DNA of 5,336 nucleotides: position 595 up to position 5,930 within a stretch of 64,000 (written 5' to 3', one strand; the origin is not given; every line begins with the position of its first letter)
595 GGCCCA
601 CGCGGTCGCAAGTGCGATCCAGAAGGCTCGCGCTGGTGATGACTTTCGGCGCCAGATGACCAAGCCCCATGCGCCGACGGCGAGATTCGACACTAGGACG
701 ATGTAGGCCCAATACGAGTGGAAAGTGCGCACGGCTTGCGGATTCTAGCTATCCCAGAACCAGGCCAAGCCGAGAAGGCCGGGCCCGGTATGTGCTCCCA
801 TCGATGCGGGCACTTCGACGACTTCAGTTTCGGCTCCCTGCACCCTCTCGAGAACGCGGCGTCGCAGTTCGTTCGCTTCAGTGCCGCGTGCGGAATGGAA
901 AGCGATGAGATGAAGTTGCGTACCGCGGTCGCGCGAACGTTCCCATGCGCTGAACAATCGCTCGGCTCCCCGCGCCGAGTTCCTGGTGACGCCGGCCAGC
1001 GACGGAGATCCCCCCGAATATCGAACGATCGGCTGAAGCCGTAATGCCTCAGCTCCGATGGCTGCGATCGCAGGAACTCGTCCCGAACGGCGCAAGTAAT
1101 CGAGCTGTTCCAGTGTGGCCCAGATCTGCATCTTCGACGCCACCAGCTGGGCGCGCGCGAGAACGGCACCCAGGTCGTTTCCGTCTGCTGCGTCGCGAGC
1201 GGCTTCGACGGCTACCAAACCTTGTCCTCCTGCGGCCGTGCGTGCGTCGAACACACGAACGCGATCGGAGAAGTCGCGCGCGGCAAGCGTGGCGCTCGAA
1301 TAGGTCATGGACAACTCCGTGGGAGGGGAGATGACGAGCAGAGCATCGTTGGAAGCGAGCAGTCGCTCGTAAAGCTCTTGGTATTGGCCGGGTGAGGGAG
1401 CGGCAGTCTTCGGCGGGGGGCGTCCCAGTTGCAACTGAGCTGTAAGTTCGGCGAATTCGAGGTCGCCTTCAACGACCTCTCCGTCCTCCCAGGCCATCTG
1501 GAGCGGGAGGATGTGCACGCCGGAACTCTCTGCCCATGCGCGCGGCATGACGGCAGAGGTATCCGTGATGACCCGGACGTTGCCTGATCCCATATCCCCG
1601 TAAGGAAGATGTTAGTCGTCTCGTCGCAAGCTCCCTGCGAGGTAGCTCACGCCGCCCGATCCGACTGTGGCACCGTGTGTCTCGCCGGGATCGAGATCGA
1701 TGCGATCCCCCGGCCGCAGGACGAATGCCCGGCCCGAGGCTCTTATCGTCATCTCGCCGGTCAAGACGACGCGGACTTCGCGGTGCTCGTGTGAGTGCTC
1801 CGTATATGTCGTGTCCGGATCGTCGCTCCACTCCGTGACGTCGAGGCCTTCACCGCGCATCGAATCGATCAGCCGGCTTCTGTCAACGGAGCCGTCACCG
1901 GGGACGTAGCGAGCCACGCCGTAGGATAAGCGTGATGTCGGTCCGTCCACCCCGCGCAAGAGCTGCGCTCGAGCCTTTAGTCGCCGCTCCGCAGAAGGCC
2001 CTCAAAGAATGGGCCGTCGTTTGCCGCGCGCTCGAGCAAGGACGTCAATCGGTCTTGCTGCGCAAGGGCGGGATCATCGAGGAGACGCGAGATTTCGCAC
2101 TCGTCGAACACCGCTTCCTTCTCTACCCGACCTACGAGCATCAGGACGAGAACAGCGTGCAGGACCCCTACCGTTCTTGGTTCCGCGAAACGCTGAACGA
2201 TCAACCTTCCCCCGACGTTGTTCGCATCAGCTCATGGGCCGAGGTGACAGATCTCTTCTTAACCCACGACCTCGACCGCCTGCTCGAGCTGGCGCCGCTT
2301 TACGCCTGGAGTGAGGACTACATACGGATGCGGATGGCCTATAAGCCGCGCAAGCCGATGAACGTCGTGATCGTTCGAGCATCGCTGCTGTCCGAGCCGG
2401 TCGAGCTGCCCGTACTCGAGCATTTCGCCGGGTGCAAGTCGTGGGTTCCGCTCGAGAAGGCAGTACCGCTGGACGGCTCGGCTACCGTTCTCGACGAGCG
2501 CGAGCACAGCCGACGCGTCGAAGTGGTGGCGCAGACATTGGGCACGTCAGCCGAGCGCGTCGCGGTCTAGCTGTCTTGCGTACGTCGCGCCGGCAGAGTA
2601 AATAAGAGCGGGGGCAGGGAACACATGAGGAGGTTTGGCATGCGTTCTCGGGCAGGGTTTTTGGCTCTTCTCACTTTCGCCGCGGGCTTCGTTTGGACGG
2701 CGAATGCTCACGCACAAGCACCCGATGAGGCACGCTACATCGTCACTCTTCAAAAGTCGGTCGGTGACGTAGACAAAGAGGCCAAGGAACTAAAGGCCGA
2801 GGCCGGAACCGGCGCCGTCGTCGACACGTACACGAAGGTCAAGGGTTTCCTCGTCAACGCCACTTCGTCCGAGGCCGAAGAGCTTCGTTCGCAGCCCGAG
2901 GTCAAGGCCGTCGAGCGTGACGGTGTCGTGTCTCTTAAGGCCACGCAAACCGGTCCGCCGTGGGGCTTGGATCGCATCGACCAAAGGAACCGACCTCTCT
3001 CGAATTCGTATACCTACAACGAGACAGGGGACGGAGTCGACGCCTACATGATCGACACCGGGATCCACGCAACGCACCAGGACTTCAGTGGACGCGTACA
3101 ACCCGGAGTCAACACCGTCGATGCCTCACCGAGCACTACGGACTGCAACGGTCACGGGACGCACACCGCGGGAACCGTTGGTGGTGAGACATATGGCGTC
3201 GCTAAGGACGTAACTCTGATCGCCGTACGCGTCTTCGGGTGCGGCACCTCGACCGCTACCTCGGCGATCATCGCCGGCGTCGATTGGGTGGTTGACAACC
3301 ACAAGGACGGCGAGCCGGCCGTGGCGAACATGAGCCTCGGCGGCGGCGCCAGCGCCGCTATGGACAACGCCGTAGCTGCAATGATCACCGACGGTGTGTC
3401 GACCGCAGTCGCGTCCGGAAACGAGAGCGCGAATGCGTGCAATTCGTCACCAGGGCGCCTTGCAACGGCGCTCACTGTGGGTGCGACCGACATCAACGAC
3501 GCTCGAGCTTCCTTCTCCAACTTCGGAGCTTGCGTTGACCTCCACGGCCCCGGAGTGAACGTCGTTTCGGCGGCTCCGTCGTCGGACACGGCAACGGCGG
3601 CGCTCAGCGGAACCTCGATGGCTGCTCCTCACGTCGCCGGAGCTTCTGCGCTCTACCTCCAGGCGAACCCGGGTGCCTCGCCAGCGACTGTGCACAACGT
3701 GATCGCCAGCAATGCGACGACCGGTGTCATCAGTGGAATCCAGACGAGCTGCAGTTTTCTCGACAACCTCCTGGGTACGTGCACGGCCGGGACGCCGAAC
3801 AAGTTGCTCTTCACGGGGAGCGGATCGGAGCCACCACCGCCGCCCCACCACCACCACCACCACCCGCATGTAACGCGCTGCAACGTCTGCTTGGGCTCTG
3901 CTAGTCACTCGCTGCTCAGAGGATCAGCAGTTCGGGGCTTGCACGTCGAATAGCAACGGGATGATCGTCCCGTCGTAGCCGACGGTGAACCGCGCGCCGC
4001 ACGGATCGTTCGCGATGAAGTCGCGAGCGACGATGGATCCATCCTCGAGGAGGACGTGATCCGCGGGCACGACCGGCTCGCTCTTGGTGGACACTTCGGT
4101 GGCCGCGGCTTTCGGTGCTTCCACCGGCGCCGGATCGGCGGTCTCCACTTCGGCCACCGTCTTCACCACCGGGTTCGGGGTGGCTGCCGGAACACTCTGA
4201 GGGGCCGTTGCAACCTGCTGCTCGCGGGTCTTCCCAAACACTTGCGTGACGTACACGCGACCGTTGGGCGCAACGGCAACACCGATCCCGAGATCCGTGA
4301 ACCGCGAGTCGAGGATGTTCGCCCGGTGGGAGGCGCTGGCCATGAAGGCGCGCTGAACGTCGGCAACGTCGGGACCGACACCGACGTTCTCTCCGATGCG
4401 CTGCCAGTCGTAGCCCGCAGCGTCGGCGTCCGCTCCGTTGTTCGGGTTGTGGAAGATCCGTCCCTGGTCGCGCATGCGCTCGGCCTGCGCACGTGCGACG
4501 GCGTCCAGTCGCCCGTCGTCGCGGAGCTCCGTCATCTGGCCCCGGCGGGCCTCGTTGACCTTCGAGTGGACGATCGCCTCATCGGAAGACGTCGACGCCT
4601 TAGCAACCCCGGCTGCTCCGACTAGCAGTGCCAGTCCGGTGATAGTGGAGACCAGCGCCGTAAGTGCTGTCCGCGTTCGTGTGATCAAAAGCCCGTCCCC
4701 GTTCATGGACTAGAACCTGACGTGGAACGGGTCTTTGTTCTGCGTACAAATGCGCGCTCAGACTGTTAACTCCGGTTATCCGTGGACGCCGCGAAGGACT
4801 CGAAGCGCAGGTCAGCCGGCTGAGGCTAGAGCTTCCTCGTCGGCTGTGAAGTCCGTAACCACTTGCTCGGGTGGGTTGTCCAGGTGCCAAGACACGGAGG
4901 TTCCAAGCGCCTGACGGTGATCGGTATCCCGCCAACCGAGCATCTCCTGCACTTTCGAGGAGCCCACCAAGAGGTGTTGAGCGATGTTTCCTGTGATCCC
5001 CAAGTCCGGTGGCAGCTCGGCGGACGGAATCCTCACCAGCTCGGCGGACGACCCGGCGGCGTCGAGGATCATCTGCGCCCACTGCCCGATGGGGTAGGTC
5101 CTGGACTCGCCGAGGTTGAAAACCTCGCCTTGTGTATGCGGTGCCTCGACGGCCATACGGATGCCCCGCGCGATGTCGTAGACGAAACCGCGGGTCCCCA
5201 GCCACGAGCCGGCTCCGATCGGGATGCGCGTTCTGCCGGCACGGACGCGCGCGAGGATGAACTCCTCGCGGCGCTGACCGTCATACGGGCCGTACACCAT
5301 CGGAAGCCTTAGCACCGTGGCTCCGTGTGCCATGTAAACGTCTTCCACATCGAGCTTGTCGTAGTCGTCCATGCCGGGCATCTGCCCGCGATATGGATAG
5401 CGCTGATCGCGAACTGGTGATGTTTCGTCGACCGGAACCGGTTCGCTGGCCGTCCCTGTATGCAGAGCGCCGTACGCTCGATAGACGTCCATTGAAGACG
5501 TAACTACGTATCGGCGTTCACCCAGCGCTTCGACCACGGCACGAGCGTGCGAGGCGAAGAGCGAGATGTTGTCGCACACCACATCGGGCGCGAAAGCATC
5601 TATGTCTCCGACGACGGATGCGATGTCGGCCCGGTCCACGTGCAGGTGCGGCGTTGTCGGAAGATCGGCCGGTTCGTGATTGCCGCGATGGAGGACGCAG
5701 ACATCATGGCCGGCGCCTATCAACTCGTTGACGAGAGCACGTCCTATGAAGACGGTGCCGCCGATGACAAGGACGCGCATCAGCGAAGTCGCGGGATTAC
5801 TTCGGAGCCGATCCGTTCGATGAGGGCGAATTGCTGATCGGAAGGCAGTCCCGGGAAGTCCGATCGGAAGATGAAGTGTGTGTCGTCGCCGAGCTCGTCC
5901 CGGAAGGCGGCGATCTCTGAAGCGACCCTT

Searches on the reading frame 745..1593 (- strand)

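Call 28: search_protein_families(library=pfam, proteins=[window:745-1593:-], max_evalue=0.001)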
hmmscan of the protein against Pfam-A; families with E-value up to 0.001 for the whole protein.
window:745-1593:- (282 aa): 1 family
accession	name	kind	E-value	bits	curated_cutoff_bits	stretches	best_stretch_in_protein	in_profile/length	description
PF02645.21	DegV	-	3.1e-56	191.2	27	1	6-279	2-278/280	Uncharacterised protein, DegV family COG1307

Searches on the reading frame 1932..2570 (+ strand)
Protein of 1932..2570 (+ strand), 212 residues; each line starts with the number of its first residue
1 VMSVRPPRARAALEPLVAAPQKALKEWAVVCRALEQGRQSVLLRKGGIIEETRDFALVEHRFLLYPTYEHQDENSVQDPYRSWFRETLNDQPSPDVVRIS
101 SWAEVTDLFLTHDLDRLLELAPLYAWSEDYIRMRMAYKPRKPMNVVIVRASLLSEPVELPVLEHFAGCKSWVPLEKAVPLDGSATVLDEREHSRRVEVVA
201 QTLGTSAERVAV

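Call 28: search_protein_families(library=pfam, proteins=[window:1932-2570:+], max_evalue=0.001)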
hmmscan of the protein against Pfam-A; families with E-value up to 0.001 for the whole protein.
window:1932-2570:+ (212 aa): 1 family
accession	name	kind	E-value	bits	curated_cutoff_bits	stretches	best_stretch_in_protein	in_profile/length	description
PF08819.17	DUF1802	-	5.8e-54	183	25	1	23-196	1-172/174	Domain of unknown function (DUF1802)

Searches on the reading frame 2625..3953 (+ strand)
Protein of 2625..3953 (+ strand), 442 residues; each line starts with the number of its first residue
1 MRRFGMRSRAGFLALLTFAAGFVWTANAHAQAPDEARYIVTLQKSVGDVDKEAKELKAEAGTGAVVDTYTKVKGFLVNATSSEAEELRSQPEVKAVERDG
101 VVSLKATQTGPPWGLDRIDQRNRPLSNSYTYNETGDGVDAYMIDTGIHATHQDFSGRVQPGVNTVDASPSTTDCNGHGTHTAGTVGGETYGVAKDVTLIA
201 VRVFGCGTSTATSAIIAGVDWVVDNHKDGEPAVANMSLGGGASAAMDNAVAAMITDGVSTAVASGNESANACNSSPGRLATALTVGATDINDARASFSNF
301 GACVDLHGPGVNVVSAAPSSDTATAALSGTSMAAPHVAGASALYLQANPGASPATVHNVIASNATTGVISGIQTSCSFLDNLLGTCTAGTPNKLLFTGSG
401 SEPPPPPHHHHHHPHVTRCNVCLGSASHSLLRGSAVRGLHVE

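Call 12: search_protein_families(library=pfam, proteins=[window:2625-3953:+], max_evalue=0.00001)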
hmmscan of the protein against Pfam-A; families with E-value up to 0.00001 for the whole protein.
window:2625-3953:+ (442 aa): 2 families
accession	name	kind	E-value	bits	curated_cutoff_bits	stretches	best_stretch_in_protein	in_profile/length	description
PF00082.27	Peptidase_S8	-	1.8e-36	126.4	21.8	1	143-369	9-278/288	Subtilase family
PF05922.21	Inhibitor_I9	-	7.9e-09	36.5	21.2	1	38-104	2-81/82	Peptidase inhibitor I9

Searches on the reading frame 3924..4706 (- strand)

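Call 28: search_protein_families(library=pfam, proteins=[window:3924-4706:-], max_evalue=0.001)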
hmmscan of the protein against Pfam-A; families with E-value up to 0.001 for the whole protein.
window:3924-4706:- (260 aa): 1 family
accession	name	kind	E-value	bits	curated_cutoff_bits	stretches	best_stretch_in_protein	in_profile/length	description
PF00188.32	CAP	-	2.5e-11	44.9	21.1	1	49-157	3-117/117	Cysteine-rich secretory protein family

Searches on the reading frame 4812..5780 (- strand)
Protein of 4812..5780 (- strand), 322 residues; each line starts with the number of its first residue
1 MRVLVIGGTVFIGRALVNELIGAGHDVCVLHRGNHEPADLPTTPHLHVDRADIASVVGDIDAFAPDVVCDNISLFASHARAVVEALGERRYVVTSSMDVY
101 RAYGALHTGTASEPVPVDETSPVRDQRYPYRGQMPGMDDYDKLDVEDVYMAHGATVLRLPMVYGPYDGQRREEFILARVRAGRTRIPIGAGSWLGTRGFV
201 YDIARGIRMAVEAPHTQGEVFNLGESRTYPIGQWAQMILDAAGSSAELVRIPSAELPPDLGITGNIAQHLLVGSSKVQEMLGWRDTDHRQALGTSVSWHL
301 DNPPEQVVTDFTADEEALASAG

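Call 12: search_protein_families(library=pfam, proteins=[window:4812-5780:-], max_evalue=0.00001)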
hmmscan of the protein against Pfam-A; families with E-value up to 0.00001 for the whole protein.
window:4812-5780:- (322 aa): 1 family
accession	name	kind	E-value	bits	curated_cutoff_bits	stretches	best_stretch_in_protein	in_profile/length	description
PF01370.27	Epimerase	-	2.8e-12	47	20.9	1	3-224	1-240/240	NAD dependent epimerase/dehydratase family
